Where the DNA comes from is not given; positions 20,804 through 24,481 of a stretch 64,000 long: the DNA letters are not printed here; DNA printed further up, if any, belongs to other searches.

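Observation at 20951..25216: Two paralogous sensor kinases fused in one 1421-aa reading frame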

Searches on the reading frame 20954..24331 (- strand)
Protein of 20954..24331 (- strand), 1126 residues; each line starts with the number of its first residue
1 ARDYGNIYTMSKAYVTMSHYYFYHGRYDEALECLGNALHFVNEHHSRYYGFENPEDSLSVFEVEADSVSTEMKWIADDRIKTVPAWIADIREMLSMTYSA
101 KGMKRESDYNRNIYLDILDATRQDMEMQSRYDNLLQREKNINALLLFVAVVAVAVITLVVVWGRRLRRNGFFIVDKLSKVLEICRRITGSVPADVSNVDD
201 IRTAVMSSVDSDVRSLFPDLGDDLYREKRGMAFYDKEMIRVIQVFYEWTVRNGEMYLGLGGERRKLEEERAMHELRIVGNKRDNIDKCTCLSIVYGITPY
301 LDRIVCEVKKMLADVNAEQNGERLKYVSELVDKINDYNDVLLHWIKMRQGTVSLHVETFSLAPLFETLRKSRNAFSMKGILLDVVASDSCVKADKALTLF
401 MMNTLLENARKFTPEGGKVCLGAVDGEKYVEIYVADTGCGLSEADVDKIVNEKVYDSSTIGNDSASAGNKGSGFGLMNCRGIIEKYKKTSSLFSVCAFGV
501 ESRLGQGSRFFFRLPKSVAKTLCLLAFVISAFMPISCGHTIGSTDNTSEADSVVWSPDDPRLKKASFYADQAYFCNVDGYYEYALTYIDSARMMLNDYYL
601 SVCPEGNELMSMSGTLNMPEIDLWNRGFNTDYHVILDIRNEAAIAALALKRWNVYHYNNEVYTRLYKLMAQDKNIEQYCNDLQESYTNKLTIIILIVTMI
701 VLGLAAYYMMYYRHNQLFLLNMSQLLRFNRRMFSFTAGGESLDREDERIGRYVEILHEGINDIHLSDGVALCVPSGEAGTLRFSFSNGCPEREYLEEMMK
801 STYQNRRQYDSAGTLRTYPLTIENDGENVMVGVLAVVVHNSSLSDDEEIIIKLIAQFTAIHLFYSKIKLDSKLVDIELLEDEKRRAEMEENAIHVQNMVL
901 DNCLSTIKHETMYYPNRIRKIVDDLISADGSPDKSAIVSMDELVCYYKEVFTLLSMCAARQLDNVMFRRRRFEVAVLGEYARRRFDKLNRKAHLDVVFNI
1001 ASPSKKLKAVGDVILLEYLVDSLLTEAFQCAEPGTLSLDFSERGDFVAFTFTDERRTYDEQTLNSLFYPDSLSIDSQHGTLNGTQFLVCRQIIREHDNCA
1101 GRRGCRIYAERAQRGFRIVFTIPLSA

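Call 46: predict_structure(alignment_id=A5)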
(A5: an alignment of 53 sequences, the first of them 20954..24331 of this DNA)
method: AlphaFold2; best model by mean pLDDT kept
length: 1126 residues; sequences in the alignment: 53
mean_pLDDT: 82.1   pTM: 0.53
mean pLDDT of the five models: 82.1, 82.0, 80.0, 79.8, 78.8
residues with pLDDT >= 90: 303; 70-90: 699; 50-70: 84; < 50: 40
segments of 3 or more residues with pLDDT < 50: 349-353, 519-523, 530-556
pLDDT, mean of each block of 10 residues (from residue 1): 80 92 94 94 83 76 76 82 85 94 91 86 63 78 83 80 74 75 77 76 85 83 72 76 80 80 85 87 89 90 90 80 90 88 64 66 84 78 88 83 84 85 91 89 84 72 56 70 80 86 87 77 51 42 35 52 92 93 95 94 89 86 86 92 93 92 84 70 78 82 79 73 77 64 72 88 88 81 89 89 87 83 81 89 78 84 81 84 84 78 76 85 81 79 86 82 76 92 93 90 84 94 91 92 94 92 88 78 89 92 92 93 92
secondary structure, 60 per line:
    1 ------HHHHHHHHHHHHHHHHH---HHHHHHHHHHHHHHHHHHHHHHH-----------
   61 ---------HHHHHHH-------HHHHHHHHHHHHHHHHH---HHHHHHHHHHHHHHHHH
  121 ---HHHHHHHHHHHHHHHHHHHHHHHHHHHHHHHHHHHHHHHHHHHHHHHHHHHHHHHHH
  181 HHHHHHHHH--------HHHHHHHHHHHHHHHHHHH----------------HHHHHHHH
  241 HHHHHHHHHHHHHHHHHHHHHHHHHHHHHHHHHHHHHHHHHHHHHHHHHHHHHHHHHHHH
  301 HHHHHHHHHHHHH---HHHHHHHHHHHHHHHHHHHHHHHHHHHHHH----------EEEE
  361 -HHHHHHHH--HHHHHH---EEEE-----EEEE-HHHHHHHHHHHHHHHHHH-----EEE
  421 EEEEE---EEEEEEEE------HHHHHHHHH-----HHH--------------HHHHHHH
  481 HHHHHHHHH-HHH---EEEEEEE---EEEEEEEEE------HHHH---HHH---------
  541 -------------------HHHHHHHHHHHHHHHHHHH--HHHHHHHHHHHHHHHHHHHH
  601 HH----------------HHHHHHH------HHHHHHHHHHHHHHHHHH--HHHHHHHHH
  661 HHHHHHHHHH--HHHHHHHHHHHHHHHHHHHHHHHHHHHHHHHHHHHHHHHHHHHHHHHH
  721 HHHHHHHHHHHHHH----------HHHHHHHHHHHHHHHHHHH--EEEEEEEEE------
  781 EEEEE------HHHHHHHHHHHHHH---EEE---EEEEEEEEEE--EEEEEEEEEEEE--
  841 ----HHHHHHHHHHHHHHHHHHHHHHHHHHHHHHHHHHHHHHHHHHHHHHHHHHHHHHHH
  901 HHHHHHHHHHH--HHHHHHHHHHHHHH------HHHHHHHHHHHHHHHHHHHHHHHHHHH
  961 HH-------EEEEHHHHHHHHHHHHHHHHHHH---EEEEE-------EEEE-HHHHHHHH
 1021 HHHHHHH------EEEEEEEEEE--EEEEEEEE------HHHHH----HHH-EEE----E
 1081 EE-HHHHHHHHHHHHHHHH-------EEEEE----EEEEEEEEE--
elements in order (helices of 4 or more, strands of 3 or more residues): H7-23 H27-49 H70-76 H84-100 H104-120 H124-189 H198-216 H233-313 H317-346 E357-360 H362-369 H372-377 E381-384 E390-393 H395-412 E418-425 E429-436 H443-451 H474-489 E497-503 E507-515 H522-525 H560-578 H581-602 H619-625 H632-649 H652-670 H673-734 H745-763 E766-774 E781-785 H792-805 E809-811 E815-824 E827-838 H845-911 H914-927 H934-962 E970-973 H974-992 E996-1000 E1008-1011 H1013-1027 E1034-1043 E1046-1053 H1060-1064 E1073-1075 E1080-1082 H1084-1099 E1107-1111 E1116-1124
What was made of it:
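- On Class-I (HisKA-type transmitter) sensor histidine kinase: The AF2 output gave no coordinates or PAE (call 46).
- Checked: Unit 2 has an extra cytoplasmic alpha/beta domain, residues ~1040-1133 (call 46).
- I could not see whether AF2 packs DHp1 against DHp2 or places CA1 near His1204. pTM is only 0.53 (call 46). It is the only long low-confidence stretch in the AF2 model (call 46).
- Tried and rejected: AF2 of residues 296-1421 (call 46).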

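Call 50: fold_search(model_id=the predicted structure, library=pdb)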
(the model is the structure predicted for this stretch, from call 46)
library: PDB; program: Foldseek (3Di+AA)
matches with E <= 10: 494; with E <= 0.001: 220
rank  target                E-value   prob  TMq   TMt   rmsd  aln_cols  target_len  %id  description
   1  4q20_A                4.4e-10  1.00  0.14  0.58   8.9       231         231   20  Crystal structure of a C-terminal part of tyrosine kinase (DivL) from Caulobacter crescentus CB15 at 2.50 A resolution (released 2014-04-23)
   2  6rh0_B                5.2e-10  1.00  0.15  0.64   9.4       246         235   19  Revisiting pH-gated conformational switch. Complex HK853-RR468 pH 5.5 (released 2020-02-19)
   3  5uht_A                1.3e-09  1.00  0.15  0.62   9.2       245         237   18  Structure of the Thermotoga maritima HK853-BeF3-RR468 complex at pH 5.0 (released 2017-12-27)
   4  9a5d_A                1.6e-09  1.00  0.13  0.24  27.1       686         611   13  Integrative model of WALK-YYCH by crosslinking MS and deep learning (released 2024-09-18)
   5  6rh0_A                1.7e-09  1.00  0.15  0.63   9.6       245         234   18  Revisiting pH-gated conformational switch. Complex HK853-RR468 pH 5.5 (released 2020-02-19)
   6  9jfj_A                2.4e-09  1.00  0.14  0.57   8.7       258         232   18  Crystal structure of the cytoplasmic domain of ZraS in ADP-bound form (released 2025-03-26)
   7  4jav_A                2.8e-09  1.00  0.15  0.59  10.1       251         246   20  Structural basis of a rationally rewired protein-protein interface (HK853wt and RR468mutant V13P, L14I, I17M and N21V) (released 2013-09-04)
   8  6rh8_A                3.1e-09  1.00  0.15  0.61   9.4       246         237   18  Revisiting pH-gated conformational switch. Complex HK853 mutant H260A -RR468 mutant D53A pH 5.3 (released 2020-02-19)
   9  6rh7_A                3.7e-09  1.00  0.15  0.62   9.4       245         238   19  Revisiting pH-gated conformational switch. Complex HK853 mutant H260A -RR468 mutant D53A pH 7.5 (released 2020-02-19)
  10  9jfj_B                4.3e-09  1.00  0.13  0.58  22.2       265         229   19  Crystal structure of the cytoplasmic domain of ZraS in ADP-bound form (released 2025-03-26)
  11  6rgy_B                4.5e-09  1.00  0.14  0.59   8.7       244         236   21  Revisiting pH-gated conformational switch. Complex HK853-RR468 pH 7.5 (released 2020-02-19)
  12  6rgz_A                4.9e-09  1.00  0.15  0.63   9.4       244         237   18  Revisiting pH-gated conformational switch. Complex HK853-RR468 pH 6.5 (released 2020-02-19)
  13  4u7o_A                5.6e-09  1.00  0.13  0.55  10.5       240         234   19  Active histidine kinase bound with ATP (released 2015-09-02)
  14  6rh7_B                6.3e-09  1.00  0.15  0.62   9.4       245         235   19  Revisiting pH-gated conformational switch. Complex HK853 mutant H260A -RR468 mutant D53A pH 7.5 (released 2020-02-19)
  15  3dge_A                6.6e-09  1.00  0.15  0.62  11.2       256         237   19  Structure of a histidine kinase-response regulator complex reveals insights into Two-component signaling and a novel c (released 2009-07-07)
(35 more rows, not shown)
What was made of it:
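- On Class-I (HisKA-type transmitter) sensor histidine kinase: The fold-level match to HK853/WalK DHp-CA is good (call 50).
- Foldseek top hits are DivL, HK853, WalK, ZraS and RetS (calls 46, 50). Precedents exist for repurposed kinase-like proteins, such as DivL and RetS, which are top fold hits (call 50).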
